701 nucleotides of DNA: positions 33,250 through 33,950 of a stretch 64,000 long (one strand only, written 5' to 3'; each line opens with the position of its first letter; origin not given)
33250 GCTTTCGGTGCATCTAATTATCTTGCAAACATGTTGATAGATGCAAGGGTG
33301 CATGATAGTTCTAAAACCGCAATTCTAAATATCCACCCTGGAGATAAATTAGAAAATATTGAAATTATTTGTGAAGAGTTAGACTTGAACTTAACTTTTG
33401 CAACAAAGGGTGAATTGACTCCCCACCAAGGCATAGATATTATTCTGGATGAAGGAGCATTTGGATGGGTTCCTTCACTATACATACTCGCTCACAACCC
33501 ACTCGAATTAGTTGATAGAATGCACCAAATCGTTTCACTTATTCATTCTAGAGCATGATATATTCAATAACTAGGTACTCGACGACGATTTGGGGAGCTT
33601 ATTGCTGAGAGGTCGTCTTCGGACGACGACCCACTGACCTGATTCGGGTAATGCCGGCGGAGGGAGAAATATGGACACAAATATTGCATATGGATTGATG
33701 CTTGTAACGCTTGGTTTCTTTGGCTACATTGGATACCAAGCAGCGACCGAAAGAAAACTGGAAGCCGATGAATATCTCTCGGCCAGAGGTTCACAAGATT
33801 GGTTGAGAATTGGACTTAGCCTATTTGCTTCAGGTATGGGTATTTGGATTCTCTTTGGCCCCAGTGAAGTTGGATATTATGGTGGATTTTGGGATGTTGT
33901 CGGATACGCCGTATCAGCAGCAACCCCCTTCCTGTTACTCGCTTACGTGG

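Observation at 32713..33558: HTH-ThiN fusion (ThiR-like regulator) encoded immediately upstream of a TPP riboswitch: protein- and RNA-based thiamine control at one locus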

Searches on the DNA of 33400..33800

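Call 4: search_rna_families(source=window, start=33400, end=33800, threshold=evalue, max_evalue=10, show_alignments=3)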
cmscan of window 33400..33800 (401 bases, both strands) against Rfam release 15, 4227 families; matches with E-value up to 10: 2.
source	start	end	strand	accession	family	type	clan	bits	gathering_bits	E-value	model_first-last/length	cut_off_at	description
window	33581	33683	+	RF00059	TPP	Cis-reg; riboswitch;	-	53.9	54.3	5.7e-10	1-105/105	no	TPP riboswitch aptamer (THI element)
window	33674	33713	+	RF03023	rpfG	Gene; sRNA;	-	13.2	75.9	2.4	1-85/85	no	rpfG RNA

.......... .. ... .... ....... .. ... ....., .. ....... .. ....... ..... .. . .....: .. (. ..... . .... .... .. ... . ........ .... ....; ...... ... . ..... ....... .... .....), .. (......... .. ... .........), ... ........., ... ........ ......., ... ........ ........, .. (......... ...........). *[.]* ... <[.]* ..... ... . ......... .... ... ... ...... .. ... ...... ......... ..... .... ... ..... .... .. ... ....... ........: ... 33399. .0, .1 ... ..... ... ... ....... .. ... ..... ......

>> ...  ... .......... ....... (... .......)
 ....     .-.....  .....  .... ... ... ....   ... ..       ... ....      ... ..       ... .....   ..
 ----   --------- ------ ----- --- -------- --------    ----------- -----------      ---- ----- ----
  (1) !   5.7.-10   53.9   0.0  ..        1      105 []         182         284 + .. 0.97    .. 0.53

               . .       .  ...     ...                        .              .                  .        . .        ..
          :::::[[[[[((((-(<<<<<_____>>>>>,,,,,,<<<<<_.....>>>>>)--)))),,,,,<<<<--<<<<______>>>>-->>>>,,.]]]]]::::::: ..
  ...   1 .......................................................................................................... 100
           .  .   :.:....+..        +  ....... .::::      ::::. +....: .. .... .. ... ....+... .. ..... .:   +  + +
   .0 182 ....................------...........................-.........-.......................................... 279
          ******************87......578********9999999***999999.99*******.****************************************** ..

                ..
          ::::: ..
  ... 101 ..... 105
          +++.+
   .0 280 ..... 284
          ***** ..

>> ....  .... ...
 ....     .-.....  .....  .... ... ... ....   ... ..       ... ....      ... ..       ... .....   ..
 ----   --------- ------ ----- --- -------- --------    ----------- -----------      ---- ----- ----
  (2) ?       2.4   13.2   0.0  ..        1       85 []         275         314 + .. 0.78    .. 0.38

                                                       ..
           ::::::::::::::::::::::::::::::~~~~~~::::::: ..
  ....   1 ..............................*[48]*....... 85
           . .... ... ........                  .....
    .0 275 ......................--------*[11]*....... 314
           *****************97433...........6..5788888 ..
